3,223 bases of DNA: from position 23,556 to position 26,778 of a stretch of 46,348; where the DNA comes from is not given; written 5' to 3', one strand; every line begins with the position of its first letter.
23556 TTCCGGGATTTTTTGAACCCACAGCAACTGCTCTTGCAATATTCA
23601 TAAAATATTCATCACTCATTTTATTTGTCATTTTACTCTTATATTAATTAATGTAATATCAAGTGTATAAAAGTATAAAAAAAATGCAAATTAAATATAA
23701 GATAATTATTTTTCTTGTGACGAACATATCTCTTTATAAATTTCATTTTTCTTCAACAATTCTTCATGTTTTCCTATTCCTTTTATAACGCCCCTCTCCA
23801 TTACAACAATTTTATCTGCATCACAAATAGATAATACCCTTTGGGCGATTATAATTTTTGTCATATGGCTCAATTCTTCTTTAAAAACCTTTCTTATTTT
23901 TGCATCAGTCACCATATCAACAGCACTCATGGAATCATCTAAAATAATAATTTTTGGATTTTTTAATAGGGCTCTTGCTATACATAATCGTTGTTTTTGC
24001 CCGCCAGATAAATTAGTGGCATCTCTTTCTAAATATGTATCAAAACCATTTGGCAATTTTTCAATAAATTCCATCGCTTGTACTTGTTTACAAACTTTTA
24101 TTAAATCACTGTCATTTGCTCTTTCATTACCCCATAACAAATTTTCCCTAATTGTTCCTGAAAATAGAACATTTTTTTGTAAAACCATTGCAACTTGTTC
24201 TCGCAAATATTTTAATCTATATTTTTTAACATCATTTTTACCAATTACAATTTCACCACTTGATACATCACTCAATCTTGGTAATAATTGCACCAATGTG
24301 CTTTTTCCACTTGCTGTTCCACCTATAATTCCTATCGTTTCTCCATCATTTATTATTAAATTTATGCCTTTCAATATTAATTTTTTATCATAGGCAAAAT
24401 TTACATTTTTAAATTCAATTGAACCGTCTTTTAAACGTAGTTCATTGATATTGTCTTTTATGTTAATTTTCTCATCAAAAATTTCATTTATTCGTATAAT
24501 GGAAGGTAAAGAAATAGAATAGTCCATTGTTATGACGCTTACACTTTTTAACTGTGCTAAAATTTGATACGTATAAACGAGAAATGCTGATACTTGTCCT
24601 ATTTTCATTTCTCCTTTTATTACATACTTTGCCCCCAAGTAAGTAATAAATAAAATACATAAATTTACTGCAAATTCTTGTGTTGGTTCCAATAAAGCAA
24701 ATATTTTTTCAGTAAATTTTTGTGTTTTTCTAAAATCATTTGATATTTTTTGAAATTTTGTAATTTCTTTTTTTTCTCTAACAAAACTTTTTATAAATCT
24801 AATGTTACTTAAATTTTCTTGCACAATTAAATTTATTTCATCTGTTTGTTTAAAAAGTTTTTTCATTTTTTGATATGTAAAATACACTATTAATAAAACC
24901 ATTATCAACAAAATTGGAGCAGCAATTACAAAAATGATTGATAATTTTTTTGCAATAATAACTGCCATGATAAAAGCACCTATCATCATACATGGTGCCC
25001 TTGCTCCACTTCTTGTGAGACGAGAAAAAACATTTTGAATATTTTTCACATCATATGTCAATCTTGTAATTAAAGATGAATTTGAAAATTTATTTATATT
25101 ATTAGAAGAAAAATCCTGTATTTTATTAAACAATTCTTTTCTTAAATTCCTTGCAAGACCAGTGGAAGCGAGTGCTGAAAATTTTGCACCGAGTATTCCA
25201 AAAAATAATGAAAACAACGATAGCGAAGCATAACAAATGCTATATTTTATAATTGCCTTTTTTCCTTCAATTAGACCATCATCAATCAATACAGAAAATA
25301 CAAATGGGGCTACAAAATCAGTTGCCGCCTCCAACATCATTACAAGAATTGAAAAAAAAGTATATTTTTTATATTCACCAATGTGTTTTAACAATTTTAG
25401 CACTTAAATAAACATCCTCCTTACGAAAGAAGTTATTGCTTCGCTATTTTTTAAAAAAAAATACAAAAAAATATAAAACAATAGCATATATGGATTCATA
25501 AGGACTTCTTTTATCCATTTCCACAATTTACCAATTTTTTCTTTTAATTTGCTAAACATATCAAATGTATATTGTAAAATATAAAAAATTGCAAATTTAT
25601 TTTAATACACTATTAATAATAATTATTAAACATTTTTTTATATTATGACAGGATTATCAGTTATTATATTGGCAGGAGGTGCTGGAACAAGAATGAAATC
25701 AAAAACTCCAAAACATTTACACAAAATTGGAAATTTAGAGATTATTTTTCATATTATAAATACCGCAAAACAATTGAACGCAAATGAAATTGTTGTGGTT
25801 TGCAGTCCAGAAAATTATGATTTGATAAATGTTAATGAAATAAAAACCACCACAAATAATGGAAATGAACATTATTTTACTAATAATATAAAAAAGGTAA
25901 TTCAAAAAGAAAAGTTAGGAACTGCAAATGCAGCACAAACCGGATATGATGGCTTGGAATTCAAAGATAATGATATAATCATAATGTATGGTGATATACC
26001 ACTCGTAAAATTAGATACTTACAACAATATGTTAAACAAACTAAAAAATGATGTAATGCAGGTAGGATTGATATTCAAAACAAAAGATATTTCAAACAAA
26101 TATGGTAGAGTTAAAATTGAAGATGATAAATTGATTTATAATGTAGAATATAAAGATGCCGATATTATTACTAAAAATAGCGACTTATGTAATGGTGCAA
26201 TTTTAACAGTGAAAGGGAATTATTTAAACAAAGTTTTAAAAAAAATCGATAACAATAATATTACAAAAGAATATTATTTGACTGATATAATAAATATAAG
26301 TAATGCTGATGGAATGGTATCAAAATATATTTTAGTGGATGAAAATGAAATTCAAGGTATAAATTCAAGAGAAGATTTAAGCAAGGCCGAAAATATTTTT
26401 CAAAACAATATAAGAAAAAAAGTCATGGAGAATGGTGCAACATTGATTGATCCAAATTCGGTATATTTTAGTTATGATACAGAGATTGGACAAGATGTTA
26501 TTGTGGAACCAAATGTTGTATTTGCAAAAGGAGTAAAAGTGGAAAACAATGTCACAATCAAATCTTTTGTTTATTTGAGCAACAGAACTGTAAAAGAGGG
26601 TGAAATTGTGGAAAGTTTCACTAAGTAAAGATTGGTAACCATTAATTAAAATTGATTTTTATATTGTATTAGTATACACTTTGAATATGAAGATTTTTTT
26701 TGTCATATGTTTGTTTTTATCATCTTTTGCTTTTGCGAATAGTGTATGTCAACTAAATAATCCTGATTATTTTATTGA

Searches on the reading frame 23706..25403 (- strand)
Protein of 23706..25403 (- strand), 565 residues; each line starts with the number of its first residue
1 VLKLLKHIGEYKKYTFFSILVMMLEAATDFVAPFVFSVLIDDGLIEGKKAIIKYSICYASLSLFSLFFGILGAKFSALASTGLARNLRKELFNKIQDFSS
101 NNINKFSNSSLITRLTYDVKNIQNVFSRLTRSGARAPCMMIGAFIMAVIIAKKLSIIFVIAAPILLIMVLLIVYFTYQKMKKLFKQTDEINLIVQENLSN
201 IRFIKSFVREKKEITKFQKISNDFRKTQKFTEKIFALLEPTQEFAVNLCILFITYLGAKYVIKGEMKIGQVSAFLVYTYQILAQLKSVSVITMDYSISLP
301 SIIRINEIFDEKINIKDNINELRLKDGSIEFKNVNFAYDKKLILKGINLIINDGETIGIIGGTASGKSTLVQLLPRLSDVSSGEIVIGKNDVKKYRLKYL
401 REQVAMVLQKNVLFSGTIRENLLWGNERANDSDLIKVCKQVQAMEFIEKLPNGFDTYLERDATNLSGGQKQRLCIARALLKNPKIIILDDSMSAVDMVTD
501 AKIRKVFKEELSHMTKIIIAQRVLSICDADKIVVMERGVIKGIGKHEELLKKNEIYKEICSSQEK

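Call 28: search_protein_families(library=ncbifam, proteins=[window:23706-25403:-], max_evalue=0.00001)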
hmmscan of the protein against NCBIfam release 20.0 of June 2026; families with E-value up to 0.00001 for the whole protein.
window:23706-25403:- (565 aa): 176 families (the best 25 are shown)
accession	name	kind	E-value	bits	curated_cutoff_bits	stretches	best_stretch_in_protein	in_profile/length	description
TIGR02204.1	MsbA_rel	hypoth_equivalog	1.7e-98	330.8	780.4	1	3-561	8-573/576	ABC transporter, permease/ATP-binding protein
TIGR02203.1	MsbA_lipidA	equivalog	1.1e-96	324.6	602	1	3-560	4-566/572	lipid A export permease/ATP-binding protein MsbA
TIGR00958.1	3a01208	subfamily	1.6e-93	314.3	874.6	1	1-559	149-710/711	antigen peptide transporter 2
NF052233.1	CphA_assoc_ABC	equivalog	2.3e-90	304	880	1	2-564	173-744/766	cyanophycin metabolism-associated ABC transporter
NF045513.1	HepA_fam_ABC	equivalog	1.3e-86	291.3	725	1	64-553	107-599/610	heterocyst formation ABC transporter subunit HepA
NF010178.0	PRK13657.1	equivalog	4.9e-85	286.1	733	1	4-561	10-568/588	glucan ABC transporter ATP-binding protein/ permease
NF008381.0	PRK11176.1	equivalog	6.2e-84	282.4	867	1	3-561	15-577/582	lipid A ABC transporter ATP-binding protein/permease MsbA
TIGR01846.1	type_I_sec_HlyB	subfamily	4.7e-79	266.4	725.55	1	17-563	142-692/694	type I secretion system permease/ATPase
TIGR03375.1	type_I_sec_LssB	subfamily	4.5e-73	246.7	693.1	1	64-553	201-692/696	type I secretion system permease/ATPase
NF008055.0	PRK10789.1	equivalog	6e-73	246.2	845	1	10-563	14-571/590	SmdA family multidrug ABC transporter permease/ATP-binding protein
NF008364.0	PRK11160.1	equivalog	4.8e-72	243.4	630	1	85-560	93-572/575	heme ABC transporter ATP-binding protein/permease CydC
TIGR03796.1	NHLM_micro_ABC1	equivalog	2.7e-69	234.1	853.3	1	4-559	145-708/710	NHLP family bacteriocin export ABC transporter peptidase/permease/ATPase subunit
TIGR03797.1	NHLM_micro_ABC2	equivalog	2.7e-66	224.5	709.4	1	5-563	127-685/686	NHLP bacteriocin export ABC transporter permease/ATPase subunit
TIGR02857.1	CydD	equivalog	6.4e-66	223.4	435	1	15-535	5-529/529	thiol reductant ABC exporter subunit CydD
NF008056.1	PRK10790.1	equivalog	1.3e-62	212.1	746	1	3-559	13-571/584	SmdB family multidrug efflux ABC transporter permease/ATP-binding protein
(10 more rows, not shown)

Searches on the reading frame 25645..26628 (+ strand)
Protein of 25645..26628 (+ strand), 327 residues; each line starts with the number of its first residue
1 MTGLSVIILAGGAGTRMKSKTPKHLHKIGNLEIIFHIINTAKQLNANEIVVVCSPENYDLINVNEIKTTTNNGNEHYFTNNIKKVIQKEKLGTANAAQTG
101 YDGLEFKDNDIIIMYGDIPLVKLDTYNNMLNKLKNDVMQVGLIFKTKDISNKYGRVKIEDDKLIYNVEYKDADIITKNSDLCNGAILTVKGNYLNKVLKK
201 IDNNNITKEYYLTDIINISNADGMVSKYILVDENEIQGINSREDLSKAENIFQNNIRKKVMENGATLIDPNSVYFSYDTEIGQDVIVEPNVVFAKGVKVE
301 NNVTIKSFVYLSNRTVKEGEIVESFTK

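Call 28: search_protein_families(library=ncbifam, proteins=[window:25645-26628:+], max_evalue=0.00001)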
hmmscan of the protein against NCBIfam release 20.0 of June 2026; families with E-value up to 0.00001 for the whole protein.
window:25645-26628:+ (327 aa): 21 families
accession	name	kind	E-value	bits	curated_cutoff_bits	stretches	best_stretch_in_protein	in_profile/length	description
NF010933.0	PRK14353.1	equivalog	5.1e-87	292.4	505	1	5-325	7-315/453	bifunctional UDP-N-acetylglucosamine diphosphorylase/glucosamine-1-phosphate N-acetyltransferase GlmU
TIGR01173.1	glmU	equivalog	5.5e-70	236.4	366.85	1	5-326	2-310/452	bifunctional UDP-N-acetylglucosamine diphosphorylase/glucosamine-1-phosphate N-acetyltransferase GlmU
NF010934.1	PRK14354.1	equivalog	7.6e-60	202.7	450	1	6-323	2-307/447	bifunctional UDP-N-acetylglucosamine diphosphorylase/glucosamine-1-phosphate N-acetyltransferase GlmU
NF010939.0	PRK14359.1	equivalog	5e-56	190.1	592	1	4-320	3-300/430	bifunctional UDP-N-acetylglucosamine diphosphorylase/glucosamine-1-phosphate N-acetyltransferase GlmU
NF010932.0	PRK14352.1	equivalog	4e-55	187.4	611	1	4-323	7-318/488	bifunctional UDP-N-acetylglucosamine diphosphorylase/glucosamine-1-phosphate N-acetyltransferase GlmU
NF010940.0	PRK14360.1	equivalog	6.1e-54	183.3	602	1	4-319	2-303/452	bifunctional UDP-N-acetylglucosamine diphosphorylase/glucosamine-1-phosphate N-acetyltransferase GlmU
NF010935.0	PRK14355.1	equivalog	1.8e-52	178.5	718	1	3-316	3-306/459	bifunctional UDP-N-acetylglucosamine diphosphorylase/glucosamine-1-phosphate N-acetyltransferase GlmU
NF010937.0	PRK14357.1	equivalog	3e-51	174.7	658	1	6-311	3-288/448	bifunctional UDP-N-acetylglucosamine diphosphorylase/glucosamine-1-phosphate N-acetyltransferase GlmU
NF006986.0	PRK09451.1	equivalog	4.1e-50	170.9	725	1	3-325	5-312/456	bifunctional UDP-N-acetylglucosamine diphosphorylase/glucosamine-1-phosphate N-acetyltransferase GlmU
NF010938.0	PRK14358.1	equivalog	9.7e-44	149.7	500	1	4-324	8-316/481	bifunctional N-acetylglucosamine-1-phosphate uridyltransferase/glucosamine-1-phosphate acetyltransferase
NF010936.0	PRK14356.1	equivalog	7.9e-41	140.4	666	1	6-326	8-317/456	bifunctional UDP-N-acetylglucosamine diphosphorylase/glucosamine-1-phosphate N-acetyltransferase GlmU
TIGR03992.1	Arch_glmU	subfamily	4.8e-21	75.1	292.1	1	6-314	3-290/393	bifunctional sugar-1-phosphate nucleotidylyltransferase/acetyltransferase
TIGR01208.1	rmlA_long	equivalog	7.4e-13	48.1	320.25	1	7-323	3-304/353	glucose-1-phosphate thymidylyltransferase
NF041313.1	UDPGP_AglF_Halo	equivalog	7.4e-11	41.9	400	1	6-250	3-232/234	UTP--glucose-1-phosphate uridylyltransferase AglF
TIGR03310.1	matur_MocA_YgfJ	equivalog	1.4e-10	41.5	186.45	1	5-137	1-119/188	molybdenum cofactor cytidylyltransferase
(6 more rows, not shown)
